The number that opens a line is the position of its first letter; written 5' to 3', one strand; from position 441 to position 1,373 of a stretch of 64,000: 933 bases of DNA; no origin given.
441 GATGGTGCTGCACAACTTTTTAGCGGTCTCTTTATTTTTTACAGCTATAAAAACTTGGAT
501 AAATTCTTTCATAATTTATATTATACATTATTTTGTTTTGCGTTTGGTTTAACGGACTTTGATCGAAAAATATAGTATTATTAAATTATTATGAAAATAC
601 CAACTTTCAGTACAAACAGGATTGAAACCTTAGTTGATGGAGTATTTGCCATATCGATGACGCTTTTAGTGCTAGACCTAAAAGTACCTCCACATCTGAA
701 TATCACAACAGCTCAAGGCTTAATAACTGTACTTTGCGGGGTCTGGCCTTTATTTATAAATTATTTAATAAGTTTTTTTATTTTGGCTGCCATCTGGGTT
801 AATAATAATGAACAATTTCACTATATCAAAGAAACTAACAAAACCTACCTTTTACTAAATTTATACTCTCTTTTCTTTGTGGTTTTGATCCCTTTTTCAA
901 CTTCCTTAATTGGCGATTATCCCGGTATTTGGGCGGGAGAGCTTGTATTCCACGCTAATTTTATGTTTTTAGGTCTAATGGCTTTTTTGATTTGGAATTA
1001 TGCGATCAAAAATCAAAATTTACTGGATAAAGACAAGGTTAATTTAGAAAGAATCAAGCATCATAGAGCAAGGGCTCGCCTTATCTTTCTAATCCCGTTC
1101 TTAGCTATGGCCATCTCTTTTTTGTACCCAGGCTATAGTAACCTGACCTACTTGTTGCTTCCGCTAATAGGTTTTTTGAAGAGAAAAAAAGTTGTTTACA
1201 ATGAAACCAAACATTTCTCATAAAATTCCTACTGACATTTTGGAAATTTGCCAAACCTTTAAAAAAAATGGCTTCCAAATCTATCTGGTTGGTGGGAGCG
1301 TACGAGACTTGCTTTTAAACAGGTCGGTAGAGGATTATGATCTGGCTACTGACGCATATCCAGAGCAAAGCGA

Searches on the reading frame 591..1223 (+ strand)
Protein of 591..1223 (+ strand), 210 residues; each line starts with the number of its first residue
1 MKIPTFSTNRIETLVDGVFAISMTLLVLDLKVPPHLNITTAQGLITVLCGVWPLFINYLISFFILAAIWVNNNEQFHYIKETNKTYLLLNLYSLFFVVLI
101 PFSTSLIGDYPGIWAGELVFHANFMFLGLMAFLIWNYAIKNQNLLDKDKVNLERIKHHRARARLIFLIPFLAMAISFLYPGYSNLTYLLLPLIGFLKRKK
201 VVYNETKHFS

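Call 23: find_encoding_contigs(protein=window:591-1223:+, flank=10000, max_places=4)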
Protein window:591-1223:+ (210 aa): 22 contigs read that carry it; 4 places shown.
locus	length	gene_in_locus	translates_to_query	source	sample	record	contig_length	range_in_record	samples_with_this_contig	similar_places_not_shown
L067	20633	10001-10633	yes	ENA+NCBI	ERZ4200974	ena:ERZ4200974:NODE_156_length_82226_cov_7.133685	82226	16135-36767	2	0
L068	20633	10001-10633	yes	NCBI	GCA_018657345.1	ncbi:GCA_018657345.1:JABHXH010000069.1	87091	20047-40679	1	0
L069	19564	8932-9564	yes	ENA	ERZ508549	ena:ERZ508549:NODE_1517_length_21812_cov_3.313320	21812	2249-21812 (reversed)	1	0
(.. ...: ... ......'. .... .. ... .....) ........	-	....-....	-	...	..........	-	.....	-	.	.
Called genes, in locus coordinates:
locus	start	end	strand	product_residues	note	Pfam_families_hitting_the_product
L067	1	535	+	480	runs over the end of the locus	PF13231:PMT_2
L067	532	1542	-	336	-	PF03130:HEAT_PBS (faint), PF02985:HEAT (faint), PF13646:HEAT_2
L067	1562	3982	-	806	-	PF02861:Clp_N, PF13191:AAA_16 (weak), PF23569:NBD_SMAX1 (weak), PF00004:AAA, PF17871:AAA_lid_9, PF07724:AAA_2, PF07728:AAA_5, PF10431:ClpB_D2-small, +8 more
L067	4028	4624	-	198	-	PF01174:SNO, PF07685:GATase_3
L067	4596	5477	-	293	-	PF01680:SOR_SNZ, PF05690:ThiG (weak)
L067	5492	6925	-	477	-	PF00392:GntR, PF13730:HTH_36 (faint), PF00155:Aminotran_1_2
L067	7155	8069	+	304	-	PF01073:3Beta_HSD, PF01370:Epimerase, PF07993:NAD_binding_4 (weak), PF13460:NAD_binding_10 (weak)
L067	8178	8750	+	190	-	PF00583:Acetyltransf_1, PF13508:Acetyltransf_7 (weak)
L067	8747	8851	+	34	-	-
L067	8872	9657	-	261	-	-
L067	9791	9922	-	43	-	-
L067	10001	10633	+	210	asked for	PF06736:TMEM175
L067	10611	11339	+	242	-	PF01743:PolyA_pol, PF12627:PolyA_pol_RNAbd (weak)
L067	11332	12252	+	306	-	-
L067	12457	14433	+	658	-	PF02518:HATPase_c, PF00204:DNA_gyraseB, PF01751:Toprim, PF00986:DNA_gyraseB_C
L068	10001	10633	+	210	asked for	PF06736:TMEM175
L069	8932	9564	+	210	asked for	PF06736:TMEM175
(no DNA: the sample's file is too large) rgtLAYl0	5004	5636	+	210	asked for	PF06736:TMEM175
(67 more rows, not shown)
